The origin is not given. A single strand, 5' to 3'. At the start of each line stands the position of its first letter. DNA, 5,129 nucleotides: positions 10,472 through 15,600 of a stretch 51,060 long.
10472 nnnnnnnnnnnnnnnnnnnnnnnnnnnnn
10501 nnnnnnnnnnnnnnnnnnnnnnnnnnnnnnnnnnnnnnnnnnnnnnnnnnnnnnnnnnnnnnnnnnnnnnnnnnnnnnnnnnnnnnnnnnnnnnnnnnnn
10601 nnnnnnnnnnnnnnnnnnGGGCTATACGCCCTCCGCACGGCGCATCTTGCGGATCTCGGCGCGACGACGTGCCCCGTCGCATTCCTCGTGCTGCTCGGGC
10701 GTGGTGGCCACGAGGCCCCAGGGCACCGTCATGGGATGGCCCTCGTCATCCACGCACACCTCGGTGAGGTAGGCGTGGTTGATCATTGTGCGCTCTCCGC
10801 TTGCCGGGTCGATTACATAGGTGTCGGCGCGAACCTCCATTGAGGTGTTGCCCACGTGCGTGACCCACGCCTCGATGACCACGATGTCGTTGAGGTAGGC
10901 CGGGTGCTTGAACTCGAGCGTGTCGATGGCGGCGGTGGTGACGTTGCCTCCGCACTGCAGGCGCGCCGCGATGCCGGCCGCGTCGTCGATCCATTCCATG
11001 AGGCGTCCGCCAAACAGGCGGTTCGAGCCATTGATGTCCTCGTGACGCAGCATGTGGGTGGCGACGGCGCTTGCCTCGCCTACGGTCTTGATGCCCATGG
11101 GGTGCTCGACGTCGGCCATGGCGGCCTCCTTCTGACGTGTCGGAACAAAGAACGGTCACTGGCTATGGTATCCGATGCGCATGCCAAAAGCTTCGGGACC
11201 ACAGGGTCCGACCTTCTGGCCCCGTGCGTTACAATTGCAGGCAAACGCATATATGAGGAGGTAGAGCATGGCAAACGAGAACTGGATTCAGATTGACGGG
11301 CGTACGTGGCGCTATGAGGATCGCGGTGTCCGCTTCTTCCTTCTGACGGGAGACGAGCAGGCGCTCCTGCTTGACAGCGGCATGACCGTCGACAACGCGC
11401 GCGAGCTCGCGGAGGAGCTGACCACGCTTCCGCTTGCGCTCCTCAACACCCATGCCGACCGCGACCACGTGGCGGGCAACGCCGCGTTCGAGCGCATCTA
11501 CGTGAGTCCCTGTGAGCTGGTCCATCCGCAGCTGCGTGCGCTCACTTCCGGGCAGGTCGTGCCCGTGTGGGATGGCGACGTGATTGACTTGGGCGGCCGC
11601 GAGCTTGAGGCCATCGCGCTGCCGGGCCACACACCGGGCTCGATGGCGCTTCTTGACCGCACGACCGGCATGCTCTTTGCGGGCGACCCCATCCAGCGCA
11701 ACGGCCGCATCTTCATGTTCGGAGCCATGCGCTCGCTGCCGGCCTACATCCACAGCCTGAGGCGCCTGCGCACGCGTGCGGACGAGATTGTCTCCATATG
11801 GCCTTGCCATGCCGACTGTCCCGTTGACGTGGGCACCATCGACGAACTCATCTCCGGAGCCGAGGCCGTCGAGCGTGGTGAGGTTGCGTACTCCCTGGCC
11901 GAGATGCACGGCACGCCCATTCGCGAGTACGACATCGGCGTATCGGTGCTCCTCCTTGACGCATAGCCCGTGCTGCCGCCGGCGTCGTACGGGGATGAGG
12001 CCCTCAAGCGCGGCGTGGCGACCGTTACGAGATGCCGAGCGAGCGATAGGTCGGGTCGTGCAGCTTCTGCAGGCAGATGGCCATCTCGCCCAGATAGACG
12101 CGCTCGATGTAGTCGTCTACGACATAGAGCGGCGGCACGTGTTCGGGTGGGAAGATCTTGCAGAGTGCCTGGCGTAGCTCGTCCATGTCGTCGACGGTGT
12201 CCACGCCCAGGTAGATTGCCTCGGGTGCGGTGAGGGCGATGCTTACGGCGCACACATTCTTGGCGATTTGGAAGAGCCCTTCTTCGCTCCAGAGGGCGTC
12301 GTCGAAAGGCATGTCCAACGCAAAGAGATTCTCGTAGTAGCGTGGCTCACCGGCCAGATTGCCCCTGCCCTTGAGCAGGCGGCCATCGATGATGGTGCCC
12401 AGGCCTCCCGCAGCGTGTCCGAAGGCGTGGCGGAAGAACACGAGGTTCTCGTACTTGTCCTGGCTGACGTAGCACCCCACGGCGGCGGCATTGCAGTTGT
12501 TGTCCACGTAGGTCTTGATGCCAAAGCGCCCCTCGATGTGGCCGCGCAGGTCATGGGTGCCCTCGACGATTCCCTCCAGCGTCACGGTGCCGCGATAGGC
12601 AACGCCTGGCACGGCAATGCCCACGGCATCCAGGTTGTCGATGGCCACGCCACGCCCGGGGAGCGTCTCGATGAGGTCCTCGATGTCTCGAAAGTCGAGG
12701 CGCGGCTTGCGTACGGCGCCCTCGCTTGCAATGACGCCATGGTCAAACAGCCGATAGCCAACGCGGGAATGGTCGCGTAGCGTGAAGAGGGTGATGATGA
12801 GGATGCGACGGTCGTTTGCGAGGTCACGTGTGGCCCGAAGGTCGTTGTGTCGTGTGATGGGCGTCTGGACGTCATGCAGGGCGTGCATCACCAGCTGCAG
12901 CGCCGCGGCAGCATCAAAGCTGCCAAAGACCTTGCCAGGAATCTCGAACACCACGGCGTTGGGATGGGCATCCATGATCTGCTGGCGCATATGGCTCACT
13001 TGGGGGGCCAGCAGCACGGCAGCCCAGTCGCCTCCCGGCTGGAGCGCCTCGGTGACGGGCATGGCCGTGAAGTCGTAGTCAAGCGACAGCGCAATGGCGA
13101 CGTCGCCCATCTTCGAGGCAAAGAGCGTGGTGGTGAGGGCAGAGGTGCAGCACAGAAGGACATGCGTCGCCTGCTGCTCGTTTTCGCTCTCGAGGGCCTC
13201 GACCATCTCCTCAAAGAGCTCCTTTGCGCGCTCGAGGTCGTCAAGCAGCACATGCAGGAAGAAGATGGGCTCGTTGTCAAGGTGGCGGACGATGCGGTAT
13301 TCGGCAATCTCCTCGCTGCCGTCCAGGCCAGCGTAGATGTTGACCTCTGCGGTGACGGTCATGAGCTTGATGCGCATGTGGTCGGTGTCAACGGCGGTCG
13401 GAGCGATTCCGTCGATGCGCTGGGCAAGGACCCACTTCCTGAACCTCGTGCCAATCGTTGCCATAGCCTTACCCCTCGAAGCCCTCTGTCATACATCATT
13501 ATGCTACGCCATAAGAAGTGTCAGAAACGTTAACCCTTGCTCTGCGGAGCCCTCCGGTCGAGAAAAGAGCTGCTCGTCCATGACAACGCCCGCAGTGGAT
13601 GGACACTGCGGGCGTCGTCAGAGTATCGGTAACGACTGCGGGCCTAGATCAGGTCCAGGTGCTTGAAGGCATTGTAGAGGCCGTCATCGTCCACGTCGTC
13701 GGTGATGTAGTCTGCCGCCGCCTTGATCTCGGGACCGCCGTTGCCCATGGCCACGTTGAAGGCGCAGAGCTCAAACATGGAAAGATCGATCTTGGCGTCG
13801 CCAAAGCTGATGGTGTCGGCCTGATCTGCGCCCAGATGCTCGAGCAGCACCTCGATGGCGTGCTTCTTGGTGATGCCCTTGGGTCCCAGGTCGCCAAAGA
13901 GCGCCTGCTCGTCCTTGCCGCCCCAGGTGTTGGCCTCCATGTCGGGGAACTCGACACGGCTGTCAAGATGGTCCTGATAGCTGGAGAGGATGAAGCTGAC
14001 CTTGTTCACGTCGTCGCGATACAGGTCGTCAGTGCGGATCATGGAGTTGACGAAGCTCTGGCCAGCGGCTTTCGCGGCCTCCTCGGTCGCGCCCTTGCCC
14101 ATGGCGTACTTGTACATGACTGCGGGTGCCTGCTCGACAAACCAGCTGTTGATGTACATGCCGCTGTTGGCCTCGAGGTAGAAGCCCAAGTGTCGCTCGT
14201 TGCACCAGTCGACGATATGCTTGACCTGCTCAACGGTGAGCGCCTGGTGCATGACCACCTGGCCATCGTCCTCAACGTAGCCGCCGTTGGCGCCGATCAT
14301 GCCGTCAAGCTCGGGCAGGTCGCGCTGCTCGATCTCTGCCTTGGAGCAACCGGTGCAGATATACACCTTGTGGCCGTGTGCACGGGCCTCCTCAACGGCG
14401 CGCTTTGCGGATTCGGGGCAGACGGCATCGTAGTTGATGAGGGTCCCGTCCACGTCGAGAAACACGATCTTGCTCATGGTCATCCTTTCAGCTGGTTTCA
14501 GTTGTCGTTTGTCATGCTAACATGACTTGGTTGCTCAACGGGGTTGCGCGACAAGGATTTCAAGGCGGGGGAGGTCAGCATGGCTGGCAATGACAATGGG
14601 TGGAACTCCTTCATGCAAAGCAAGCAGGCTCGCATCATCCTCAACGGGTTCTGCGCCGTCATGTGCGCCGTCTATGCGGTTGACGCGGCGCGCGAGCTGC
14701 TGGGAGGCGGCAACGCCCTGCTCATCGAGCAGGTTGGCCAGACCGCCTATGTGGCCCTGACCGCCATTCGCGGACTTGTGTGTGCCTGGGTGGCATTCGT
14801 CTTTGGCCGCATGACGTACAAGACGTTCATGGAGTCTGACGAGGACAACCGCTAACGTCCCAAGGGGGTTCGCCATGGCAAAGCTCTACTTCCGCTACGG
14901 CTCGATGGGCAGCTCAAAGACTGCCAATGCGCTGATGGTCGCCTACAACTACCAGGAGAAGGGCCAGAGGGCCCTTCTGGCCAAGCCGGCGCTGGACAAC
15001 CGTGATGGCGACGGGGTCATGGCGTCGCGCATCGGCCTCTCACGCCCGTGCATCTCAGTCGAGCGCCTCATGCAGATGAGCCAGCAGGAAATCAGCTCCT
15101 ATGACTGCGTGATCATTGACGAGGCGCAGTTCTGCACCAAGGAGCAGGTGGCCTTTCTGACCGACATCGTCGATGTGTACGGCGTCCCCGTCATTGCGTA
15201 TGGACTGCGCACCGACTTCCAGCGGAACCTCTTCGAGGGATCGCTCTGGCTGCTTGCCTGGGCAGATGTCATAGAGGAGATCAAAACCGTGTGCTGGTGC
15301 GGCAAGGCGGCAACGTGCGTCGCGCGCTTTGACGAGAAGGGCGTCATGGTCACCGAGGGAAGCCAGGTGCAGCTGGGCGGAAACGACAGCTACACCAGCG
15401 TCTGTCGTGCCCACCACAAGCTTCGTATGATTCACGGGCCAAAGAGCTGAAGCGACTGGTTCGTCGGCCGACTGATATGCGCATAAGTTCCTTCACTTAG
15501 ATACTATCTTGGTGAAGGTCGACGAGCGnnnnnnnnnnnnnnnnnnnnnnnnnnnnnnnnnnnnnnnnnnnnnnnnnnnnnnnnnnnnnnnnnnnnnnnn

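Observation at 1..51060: The whole window is one perfect 51,060-bp reverse-complement palindrome (2 x 25,530 bp, zero spacer)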

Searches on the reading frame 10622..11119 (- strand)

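Call 6: search_protein_families(library=pfam, proteins=[window:10622-11119:-])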
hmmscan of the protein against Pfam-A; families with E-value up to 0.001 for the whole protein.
window:10622-11119:- (165 aa): 1 family
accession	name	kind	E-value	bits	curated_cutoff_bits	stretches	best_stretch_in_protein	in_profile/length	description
PF03061.28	4HBT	-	8.7e-18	64.9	20.6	1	34-99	3-69/79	Thioesterase superfamily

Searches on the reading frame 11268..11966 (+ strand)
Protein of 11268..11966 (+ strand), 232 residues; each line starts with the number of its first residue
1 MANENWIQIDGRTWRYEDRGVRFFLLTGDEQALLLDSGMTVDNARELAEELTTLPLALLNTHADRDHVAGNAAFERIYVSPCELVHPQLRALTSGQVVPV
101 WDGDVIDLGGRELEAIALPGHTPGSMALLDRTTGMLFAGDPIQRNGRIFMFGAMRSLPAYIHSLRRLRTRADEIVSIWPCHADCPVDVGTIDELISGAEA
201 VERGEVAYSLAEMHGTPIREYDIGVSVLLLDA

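Call 7: search_protein_families(library=pfam, proteins=[window:11268-11966:+])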
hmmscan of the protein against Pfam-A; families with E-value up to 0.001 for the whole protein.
window:11268-11966:+ (232 aa): 1 family
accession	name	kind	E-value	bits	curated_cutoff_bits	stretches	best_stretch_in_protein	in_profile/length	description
PF00753.33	Lactamase_B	-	2.3e-17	64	22.7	1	23-169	8-186/196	Metallo-beta-lactamase superfamily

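Call 39: find_encoding_contigs(protein=window:11268-11966:+, flank=2500, max_places=10)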
Protein window:11268-11966:+ (232 aa): 9 contigs read that carry it; 5 places shown.
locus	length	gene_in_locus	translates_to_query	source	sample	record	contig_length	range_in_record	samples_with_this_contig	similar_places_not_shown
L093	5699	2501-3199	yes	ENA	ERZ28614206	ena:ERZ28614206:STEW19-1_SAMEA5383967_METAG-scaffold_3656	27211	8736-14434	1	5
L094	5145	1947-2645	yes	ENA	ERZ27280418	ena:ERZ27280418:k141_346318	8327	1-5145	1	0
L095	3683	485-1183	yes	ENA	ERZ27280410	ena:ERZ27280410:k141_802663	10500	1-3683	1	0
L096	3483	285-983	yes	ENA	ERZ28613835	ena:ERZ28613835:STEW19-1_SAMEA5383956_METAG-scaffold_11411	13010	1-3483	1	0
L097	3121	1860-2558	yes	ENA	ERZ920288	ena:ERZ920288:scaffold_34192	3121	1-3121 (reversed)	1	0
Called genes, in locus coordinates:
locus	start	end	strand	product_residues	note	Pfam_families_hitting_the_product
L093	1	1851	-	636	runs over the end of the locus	PF08497:Radical_SAM_N, PF04055:Radical_SAM (weak), PF11842:DUF3362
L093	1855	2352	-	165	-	PF03061:4HBT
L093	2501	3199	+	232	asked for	PF00753:Lactamase_B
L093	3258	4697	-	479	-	PF00480:ROK (weak)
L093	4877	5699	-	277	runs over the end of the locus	PF05116:S6PP (faint), PF08282:Hydrolase_3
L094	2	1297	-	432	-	?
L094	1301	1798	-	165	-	PF03061:4HBT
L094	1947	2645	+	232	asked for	PF00753:Lactamase_B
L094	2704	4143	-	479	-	PF00480:ROK (weak)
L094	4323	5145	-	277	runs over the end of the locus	PF05116:S6PP (faint), PF08282:Hydrolase_3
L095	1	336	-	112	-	?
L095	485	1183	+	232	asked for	PF00753:Lactamase_B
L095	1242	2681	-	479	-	PF00480:ROK (weak)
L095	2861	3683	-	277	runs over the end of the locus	PF05116:S6PP (faint), PF08282:Hydrolase_3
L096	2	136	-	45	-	?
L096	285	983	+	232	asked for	PF00753:Lactamase_B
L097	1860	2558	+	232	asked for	PF00753:Lactamase_B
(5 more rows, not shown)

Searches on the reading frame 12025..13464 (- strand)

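Call 6: search_protein_families(library=pfam, proteins=[window:12025-13464:-])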
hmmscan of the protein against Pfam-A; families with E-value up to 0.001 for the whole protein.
window:12025-13464:- (479 aa): 1 family
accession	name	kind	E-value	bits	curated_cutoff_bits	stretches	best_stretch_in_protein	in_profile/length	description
PF00480.26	ROK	-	1.6e-06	28.3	22.9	1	275-373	54-154/294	ROK family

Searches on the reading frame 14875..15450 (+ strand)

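Call 7: search_protein_families(library=pfam, proteins=[window:14875-15450:+])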
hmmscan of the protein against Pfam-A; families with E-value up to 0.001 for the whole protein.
window:14875-15450:+ (191 aa): 2 families
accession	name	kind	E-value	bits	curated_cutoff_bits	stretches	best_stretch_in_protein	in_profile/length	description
PF00265.24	TK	-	4.6e-42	144.3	20.6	1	3-181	2-176/176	Thymidine kinase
PF13401.12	AAA_22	-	0.00011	22.9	27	1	9-112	12-124/130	AAA domain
